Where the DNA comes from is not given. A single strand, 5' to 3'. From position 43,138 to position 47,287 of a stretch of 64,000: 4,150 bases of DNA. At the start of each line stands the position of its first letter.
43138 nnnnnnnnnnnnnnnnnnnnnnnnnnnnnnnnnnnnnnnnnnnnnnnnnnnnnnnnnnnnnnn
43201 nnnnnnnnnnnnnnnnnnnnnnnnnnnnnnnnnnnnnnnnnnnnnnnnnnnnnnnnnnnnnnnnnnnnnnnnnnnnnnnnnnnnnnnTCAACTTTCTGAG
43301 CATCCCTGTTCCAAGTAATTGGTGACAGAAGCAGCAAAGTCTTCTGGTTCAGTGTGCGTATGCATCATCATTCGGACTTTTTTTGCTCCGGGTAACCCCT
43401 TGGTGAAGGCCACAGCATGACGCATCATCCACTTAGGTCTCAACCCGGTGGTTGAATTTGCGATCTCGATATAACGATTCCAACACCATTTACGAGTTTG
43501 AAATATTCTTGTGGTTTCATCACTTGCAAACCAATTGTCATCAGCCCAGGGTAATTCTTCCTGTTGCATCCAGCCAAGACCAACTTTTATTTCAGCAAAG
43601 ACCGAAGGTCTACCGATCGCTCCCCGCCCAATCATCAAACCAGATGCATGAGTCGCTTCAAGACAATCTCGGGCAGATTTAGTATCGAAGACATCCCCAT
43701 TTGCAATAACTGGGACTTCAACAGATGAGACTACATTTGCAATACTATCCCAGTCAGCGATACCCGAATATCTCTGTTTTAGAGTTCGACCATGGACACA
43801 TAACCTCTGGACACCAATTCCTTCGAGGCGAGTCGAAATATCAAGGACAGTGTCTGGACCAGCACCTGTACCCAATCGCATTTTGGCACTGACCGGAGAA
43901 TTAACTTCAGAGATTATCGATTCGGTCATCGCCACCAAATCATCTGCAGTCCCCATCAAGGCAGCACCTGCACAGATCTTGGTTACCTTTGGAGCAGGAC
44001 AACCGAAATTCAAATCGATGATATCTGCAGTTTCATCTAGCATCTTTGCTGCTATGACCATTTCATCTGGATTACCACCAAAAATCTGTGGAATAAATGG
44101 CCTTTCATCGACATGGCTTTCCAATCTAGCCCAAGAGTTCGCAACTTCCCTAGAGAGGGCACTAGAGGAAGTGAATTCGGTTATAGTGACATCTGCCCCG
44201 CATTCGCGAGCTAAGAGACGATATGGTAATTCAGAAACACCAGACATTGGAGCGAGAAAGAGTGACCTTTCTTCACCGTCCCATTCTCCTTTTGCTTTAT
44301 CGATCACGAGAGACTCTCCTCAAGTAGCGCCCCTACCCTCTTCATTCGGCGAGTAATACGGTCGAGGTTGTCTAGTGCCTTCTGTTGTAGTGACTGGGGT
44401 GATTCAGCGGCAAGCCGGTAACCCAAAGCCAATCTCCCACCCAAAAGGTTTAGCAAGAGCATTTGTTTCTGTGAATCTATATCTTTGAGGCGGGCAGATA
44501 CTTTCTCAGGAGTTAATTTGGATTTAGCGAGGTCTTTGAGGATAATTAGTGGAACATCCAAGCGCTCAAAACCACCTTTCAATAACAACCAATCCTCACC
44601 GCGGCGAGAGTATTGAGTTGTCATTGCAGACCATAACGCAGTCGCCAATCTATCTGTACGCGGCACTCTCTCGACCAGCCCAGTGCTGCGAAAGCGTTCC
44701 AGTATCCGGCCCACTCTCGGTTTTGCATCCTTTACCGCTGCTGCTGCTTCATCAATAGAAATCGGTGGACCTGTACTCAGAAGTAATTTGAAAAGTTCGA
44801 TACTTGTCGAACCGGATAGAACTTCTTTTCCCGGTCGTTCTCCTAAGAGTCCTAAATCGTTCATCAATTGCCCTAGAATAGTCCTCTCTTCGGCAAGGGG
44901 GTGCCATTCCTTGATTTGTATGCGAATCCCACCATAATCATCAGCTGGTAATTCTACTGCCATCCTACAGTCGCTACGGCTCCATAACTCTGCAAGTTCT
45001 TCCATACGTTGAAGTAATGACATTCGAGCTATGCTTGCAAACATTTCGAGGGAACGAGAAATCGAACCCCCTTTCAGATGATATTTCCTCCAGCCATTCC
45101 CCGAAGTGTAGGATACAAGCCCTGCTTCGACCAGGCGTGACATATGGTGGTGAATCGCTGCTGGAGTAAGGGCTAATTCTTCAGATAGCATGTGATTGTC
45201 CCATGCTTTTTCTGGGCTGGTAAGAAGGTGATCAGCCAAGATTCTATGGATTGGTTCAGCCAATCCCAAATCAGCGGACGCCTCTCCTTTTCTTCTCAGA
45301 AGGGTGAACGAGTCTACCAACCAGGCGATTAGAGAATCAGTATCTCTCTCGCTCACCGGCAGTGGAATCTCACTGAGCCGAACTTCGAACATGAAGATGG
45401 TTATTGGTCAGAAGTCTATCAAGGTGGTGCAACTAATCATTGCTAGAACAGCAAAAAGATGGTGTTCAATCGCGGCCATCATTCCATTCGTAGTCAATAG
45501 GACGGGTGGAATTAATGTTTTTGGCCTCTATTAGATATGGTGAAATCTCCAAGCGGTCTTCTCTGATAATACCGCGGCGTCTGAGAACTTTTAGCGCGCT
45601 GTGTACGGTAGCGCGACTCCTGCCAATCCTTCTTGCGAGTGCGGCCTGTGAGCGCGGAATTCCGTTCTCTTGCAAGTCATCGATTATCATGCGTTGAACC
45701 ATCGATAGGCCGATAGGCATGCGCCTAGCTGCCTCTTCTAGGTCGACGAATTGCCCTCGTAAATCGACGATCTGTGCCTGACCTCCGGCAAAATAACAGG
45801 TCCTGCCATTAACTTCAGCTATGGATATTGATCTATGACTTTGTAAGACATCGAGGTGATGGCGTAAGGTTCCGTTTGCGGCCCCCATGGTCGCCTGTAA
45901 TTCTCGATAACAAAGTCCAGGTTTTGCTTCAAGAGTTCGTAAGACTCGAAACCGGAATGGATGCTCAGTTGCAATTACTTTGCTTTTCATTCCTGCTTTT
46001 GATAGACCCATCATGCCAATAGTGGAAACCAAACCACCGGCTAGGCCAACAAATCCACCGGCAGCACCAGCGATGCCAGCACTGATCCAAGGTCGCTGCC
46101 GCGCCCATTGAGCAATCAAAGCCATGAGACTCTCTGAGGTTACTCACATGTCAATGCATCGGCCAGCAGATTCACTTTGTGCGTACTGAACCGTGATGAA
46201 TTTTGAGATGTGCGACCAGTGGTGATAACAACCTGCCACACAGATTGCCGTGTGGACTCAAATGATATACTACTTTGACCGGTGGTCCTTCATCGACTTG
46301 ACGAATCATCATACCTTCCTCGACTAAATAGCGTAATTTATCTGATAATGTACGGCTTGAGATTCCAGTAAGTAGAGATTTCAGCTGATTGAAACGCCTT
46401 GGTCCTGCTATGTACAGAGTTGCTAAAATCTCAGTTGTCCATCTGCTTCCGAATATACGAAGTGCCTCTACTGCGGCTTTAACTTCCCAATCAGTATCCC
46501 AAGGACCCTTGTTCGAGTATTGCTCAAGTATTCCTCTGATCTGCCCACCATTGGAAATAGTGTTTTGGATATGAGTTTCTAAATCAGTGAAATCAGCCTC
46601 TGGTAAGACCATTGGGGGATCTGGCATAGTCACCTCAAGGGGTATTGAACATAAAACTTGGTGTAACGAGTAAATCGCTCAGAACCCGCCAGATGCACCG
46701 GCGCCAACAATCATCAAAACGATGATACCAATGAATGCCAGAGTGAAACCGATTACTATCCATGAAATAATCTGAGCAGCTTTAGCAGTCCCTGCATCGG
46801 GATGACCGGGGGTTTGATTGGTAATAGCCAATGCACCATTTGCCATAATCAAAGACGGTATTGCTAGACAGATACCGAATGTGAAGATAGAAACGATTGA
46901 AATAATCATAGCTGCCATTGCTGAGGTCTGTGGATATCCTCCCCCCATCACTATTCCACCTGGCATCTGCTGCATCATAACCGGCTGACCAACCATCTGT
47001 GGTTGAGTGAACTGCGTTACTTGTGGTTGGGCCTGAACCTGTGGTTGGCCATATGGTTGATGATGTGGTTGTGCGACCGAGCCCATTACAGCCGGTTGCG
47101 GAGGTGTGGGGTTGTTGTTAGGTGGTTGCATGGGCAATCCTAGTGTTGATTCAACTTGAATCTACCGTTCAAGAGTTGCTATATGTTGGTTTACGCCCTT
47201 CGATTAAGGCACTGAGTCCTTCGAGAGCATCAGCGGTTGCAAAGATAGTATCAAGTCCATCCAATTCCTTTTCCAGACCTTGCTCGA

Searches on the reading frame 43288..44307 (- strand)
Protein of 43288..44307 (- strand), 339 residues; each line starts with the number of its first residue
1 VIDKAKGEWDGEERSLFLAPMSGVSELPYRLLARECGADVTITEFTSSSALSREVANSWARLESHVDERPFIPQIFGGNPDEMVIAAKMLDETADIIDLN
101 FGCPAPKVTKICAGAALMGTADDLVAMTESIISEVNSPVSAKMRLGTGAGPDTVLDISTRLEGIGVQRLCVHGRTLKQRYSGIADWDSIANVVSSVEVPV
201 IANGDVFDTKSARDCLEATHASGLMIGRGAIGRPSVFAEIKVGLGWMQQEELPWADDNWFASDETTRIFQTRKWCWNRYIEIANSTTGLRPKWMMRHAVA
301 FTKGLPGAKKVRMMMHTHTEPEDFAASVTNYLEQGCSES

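Call 15: search_protein_families(library=pfam, proteins=[window:43288-44307:-], max_evalue=0.001)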
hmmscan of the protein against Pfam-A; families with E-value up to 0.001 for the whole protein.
window:43288-44307:- (339 aa): 1 family
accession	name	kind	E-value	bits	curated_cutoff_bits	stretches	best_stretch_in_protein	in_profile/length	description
PF01207.24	Dus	-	2.7e-66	224.2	20.4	1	18-327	2-301/311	Dihydrouridine synthase (Dus)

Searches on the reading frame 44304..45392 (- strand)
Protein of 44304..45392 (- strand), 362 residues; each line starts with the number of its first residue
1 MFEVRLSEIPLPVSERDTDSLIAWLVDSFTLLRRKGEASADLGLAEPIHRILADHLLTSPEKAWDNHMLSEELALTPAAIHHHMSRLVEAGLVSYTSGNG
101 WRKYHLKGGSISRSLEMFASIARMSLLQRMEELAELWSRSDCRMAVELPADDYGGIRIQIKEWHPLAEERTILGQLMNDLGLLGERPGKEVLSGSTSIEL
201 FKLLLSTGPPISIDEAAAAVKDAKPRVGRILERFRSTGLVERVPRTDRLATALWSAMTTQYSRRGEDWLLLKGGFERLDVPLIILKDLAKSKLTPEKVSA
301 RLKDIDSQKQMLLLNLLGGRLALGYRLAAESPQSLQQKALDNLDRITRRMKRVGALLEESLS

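Call 15: search_protein_families(library=pfam, proteins=[window:44304-45392:-], max_evalue=0.001)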
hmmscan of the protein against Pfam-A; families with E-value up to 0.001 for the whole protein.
window:44304-45392:- (362 aa): 6 families
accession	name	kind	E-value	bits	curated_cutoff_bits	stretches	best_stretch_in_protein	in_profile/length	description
PF09339.16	HTH_IclR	-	3.7e-06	27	22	0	62-95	17-50/52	IclR helix-turn-helix domain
PF12840.13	HTH_20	-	7.1e-06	26.3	27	0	69-93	24-48/51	Helix-turn-helix domain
PF01022.26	HTH_5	-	1.7e-05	25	22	1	69-95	21-47/47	Bacterial regulatory protein, arsR family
PF13412.12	HTH_24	-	4.5e-05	23.4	21.9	0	69-93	23-47/48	Winged helix-turn-helix DNA-binding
PF12802.13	MarR_2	-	8.7e-05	23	27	0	205-245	14-56/61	MarR family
PF03428.19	RP-C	-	0.00022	21.5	24.4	1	30-137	28-143/175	Replication protein C N-terminal domain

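Call 60: search_protein_families(library=padloc, proteins=[window:44304-45392:-], max_evalue=0.01)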
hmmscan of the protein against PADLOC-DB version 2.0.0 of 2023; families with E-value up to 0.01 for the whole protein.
window:44304-45392:- (362 aa): 4 families
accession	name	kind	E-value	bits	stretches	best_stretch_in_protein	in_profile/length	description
PDLC01438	Csa3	-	1e-09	36.9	2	68-134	164-229/305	"CAS-I,CAS-II,CAS-III,CAS-IV,CAS-V,CAS-VI; associated_signaling"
PDLC01720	Csa3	-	0.00034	19.2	0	66-94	45-76/118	Csa3_1_CAS-I-II-III-IV-V-VI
PDLC04368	PDC-M05A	-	0.0061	14.4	0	50-99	17-65/201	-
PDLC01866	CARF3--CARF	-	0.0077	14.2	0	66-97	156-187/207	-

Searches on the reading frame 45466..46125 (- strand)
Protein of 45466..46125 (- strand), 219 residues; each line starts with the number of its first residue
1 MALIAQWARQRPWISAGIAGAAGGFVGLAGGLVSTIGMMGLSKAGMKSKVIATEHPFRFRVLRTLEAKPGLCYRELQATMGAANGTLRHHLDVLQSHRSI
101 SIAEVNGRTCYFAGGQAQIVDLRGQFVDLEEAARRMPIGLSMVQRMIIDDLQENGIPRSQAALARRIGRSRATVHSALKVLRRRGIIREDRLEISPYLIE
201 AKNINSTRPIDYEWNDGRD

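Call 15: search_protein_families(library=pfam, proteins=[window:45466-46125:-], max_evalue=0.001)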
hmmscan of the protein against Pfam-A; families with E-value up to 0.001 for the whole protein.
window:45466-46125:- (219 aa): 13 families
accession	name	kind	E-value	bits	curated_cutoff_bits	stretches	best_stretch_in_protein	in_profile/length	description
PF13412.12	HTH_24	-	1.7e-13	50.3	21.9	1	144-188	5-48/48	Winged helix-turn-helix DNA-binding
PF12840.13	HTH_20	-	2e-09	37.7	27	1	55-97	3-45/51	Helix-turn-helix domain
PF09339.16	HTH_IclR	-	4.4e-07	30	22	1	159-190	20-51/52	IclR helix-turn-helix domain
PF24266.1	HTH_HVO_0163_N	-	1.1e-06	29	31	1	58-114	4-60/70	HVO_0163, N-terminal HTH domain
PF13545.12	HTH_Crp_2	-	5.6e-06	26.7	27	1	155-194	20-61/70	Crp-like helix-turn-helix domain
PF25213.1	HVO_A0261_N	-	6.5e-06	26.4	35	0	147-190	16-57/86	HVO_A0261 N-terminal domain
PF12802.13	MarR_2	-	6.9e-06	26.6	27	1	144-188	7-51/61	MarR family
PF01047.28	MarR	-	3.7e-05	24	24.6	0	140-188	1-48/59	MarR family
PF01726.22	LexA_DNA_bind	-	6.9e-05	23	23.7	1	145-189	13-58/65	LexA DNA binding domain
PF01022.26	HTH_5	-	0.00012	22.3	22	0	56-94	2-39/47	Bacterial regulatory protein, arsR family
PF25212.1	HVO_A0114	-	0.00017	21.7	27.6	1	146-189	26-70/84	HVO_A0114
PF13730.12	HTH_36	-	0.0003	21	25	1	157-187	26-55/55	Helix-turn-helix domain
PF21933.2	MCM5_C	-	0.00057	20.2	27.2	0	131-164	5-36/59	MCM5, C-terminal domain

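Call 60: search_protein_families(library=padloc, proteins=[window:45466-46125:-], max_evalue=0.01)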
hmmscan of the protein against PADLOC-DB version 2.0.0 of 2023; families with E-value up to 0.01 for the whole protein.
window:45466-46125:- (219 aa): 9 families
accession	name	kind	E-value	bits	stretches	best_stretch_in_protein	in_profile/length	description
PDLC01438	Csa3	-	2.6e-07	29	1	48-115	140-202/305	"CAS-I,CAS-II,CAS-III,CAS-IV,CAS-V,CAS-VI; associated_signaling"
PDLC01720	Csa3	-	4.1e-05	22.1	0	36-113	5-87/118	Csa3_1_CAS-I-II-III-IV-V-VI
PDLC01849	CARF3--CARF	-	0.0001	20.1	1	138-195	134-189/197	-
PDLC01853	CARF3--CARF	-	0.00015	19.5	0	140-190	136-187/209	-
PDLC01434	CasR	-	0.00029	18.7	0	139-189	125-173/191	"CAS-I,CAS-II,CAS-III,CAS-IV,CAS-V,CAS-VI; associated_signaling"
PDLC01268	CasR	-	0.00038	18.5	0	127-189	113-169/179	"CAS-I,CAS-II,CAS-III,CAS-IV,CAS-V,CAS-VI; associated_signaling"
PDLC01850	CARF3--CARF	-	0.0022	15.9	0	140-190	143-192/209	-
PDLC01857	CARF3--CARF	-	0.0023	15.6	0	156-190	142-176/201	-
PDLC04368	PDC-M05A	-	0.0081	14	0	58-119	15-78/201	-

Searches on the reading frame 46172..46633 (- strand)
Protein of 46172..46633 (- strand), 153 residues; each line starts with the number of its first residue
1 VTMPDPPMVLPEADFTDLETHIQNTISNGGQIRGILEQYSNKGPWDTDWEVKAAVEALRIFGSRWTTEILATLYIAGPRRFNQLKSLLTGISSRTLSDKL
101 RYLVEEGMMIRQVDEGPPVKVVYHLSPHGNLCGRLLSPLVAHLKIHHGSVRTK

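Call 15: search_protein_families(library=pfam, proteins=[window:46172-46633:-], max_evalue=0.001)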
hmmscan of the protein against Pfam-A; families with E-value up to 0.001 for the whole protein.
window:46172-46633:- (153 aa): 1 family
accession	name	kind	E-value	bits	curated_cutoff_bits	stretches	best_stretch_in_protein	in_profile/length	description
PF01638.23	HxlR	-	1e-15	57.7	20.8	1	61-137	2-77/91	HxlR-like helix-turn-helix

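Call 60: search_protein_families(library=padloc, proteins=[window:46172-46633:-], max_evalue=0.01)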
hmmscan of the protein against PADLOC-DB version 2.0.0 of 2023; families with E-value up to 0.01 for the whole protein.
window:46172-46633:- (153 aa): 1 family
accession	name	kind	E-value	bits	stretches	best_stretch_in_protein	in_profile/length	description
PDLC01438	Csa3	-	0.0014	16.7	1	50-127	134-203/305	"CAS-I,CAS-II,CAS-III,CAS-IV,CAS-V,CAS-VI; associated_signaling"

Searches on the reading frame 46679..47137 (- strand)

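Call 15: search_protein_families(library=pfam, proteins=[window:46679-47137:-], max_evalue=0.001)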
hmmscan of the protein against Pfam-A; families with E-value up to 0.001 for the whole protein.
window:46679-47137:- (152 aa): 1 family
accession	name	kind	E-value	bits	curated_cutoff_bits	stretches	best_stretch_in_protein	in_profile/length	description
PF13828.11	DUF4190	-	1.2e-05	25.3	35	1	73-134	2-61/62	Domain of unknown function (DUF4190)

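Call 60: search_protein_families(library=padloc, proteins=[window:46679-47137:-], max_evalue=0.01)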
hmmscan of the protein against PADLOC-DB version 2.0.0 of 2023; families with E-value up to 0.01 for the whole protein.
window:46679-47137:- (152 aa): 0 families
